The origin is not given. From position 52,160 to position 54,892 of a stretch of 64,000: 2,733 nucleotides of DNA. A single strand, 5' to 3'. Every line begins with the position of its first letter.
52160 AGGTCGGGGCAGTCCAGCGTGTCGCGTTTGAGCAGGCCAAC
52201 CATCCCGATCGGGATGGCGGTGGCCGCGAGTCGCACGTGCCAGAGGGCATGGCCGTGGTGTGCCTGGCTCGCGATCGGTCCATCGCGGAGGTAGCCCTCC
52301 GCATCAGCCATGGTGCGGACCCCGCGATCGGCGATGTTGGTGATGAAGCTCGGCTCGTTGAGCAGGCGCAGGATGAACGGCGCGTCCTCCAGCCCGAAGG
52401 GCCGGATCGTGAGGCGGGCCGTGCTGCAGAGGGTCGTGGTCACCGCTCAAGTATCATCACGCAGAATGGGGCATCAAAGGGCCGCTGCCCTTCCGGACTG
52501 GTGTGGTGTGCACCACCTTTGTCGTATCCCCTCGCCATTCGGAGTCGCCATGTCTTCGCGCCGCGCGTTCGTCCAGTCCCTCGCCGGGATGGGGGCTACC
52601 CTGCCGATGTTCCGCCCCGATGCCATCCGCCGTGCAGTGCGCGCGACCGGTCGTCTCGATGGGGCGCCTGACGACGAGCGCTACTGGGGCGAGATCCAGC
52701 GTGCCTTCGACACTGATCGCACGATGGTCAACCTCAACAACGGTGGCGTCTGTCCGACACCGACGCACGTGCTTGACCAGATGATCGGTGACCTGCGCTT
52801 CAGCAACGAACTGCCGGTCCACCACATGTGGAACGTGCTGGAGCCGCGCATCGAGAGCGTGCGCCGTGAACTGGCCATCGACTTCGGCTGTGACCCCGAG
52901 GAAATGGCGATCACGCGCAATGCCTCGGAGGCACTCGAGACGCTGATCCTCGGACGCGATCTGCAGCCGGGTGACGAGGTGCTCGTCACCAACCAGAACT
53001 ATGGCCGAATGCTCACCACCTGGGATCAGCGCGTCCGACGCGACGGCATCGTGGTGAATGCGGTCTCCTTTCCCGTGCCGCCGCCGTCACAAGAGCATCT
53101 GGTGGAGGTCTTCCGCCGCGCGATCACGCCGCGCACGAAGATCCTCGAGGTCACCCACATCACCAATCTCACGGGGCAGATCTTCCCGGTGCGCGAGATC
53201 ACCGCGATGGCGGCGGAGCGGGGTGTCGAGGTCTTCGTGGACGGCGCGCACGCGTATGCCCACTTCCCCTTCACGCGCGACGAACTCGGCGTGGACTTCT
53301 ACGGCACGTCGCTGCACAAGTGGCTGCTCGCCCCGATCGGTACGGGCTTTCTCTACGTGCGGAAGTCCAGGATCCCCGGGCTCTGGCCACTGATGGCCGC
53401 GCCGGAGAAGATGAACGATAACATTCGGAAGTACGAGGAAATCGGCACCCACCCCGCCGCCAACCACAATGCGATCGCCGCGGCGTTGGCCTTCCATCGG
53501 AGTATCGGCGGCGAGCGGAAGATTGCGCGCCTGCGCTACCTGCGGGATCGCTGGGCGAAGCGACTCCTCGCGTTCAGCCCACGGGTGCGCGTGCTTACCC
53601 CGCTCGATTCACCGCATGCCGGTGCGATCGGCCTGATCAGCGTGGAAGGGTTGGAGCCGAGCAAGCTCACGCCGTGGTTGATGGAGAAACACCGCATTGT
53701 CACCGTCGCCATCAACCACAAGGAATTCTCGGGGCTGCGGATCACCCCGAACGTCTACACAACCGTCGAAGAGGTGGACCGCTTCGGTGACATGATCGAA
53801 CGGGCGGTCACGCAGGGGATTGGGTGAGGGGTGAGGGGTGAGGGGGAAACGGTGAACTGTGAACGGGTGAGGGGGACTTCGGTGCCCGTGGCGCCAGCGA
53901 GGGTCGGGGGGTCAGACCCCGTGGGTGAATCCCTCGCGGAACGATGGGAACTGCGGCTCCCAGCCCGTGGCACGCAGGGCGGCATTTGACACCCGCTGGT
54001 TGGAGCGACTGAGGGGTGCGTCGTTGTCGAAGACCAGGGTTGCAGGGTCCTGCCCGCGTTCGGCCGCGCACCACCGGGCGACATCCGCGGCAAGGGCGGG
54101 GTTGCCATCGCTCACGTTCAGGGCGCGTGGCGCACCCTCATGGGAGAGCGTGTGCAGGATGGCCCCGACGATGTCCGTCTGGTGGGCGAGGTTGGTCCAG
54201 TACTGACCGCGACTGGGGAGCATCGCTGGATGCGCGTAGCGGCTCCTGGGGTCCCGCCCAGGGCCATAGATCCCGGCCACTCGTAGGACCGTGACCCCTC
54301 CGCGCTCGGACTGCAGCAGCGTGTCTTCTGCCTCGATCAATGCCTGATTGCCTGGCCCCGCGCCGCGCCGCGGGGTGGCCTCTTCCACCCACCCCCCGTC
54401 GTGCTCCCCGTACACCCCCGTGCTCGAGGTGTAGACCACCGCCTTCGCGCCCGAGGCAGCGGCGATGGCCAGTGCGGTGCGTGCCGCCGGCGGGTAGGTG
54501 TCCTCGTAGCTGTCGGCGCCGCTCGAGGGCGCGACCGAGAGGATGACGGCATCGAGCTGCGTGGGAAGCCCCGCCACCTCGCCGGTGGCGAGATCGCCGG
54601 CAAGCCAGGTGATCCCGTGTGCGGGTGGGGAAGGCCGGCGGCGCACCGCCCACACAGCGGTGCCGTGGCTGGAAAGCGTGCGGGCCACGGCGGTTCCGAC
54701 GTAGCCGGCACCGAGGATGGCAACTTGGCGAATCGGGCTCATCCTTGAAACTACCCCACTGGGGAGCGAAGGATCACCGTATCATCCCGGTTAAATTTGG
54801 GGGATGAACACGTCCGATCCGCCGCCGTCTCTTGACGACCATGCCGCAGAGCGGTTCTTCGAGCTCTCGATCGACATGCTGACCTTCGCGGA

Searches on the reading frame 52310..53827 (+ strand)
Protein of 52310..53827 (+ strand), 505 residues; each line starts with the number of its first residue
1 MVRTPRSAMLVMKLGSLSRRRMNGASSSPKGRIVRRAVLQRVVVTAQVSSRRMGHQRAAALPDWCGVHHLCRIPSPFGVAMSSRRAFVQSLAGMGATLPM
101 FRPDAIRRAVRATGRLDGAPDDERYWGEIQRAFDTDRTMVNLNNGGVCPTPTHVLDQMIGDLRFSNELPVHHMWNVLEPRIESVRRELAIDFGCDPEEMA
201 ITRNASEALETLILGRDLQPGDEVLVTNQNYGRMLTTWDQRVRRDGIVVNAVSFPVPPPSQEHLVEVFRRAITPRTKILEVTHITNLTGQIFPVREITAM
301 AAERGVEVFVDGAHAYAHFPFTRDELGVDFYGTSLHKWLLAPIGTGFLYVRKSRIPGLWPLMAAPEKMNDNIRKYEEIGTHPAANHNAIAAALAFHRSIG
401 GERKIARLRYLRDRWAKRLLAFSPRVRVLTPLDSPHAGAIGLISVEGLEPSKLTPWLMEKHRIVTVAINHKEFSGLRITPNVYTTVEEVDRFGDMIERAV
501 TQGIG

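Call 8: search_protein_families(library=pfam, proteins=[window:52310-53827:+])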
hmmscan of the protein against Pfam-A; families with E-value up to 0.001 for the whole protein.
window:52310-53827:+ (505 aa): 5 families
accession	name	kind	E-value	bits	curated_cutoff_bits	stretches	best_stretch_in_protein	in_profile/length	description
PF00266.25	Aminotran_5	-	1.9e-35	123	21.5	1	142-492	3-371/371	Aminotransferase class-V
PF00155.27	Aminotran_1_2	-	1.4e-07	31.5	19.7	1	194-492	63-357/361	Aminotransferase class I and II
PF01041.23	DegT_DnrJ_EryC1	-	1.8e-07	31.1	19.8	1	201-316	44-150/360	DegT/DnrJ/EryC1/StrS aminotransferase family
PF01053.26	Cys_Met_Meta_PP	-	1.2e-06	27.8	27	1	214-339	84-200/381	Cys/Met metabolism PLP-dependent enzyme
PF01212.27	Beta_elim_lyase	-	0.0002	21.2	27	1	213-401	63-228/288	Beta-eliminating lyase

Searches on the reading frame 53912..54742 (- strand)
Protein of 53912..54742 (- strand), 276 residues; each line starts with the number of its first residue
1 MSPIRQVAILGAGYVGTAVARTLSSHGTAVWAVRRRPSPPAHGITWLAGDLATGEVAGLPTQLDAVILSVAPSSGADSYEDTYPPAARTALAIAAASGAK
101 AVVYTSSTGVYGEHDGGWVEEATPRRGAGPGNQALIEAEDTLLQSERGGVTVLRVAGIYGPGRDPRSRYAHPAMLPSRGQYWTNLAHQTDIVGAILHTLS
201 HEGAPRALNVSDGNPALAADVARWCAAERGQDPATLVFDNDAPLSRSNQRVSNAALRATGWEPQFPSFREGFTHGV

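Call 8: search_protein_families(library=pfam, proteins=[window:53912-54742:-])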
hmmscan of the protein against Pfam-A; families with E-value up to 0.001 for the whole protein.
window:53912-54742:- (276 aa): 3 families
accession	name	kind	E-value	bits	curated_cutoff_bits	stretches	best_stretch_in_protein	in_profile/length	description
PF01370.27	Epimerase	-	2.5e-11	43.9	20.9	1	9-210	3-239/240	NAD dependent epimerase/dehydratase family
PF13460.12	NAD_binding_10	-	2.5e-07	31.2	27.2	1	12-157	3-145/184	NAD(P)H-binding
PF03807.23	F420_oxidored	-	0.00057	20.9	21.6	0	6-82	1-79/94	NADP oxidoreductase coenzyme F420-dependent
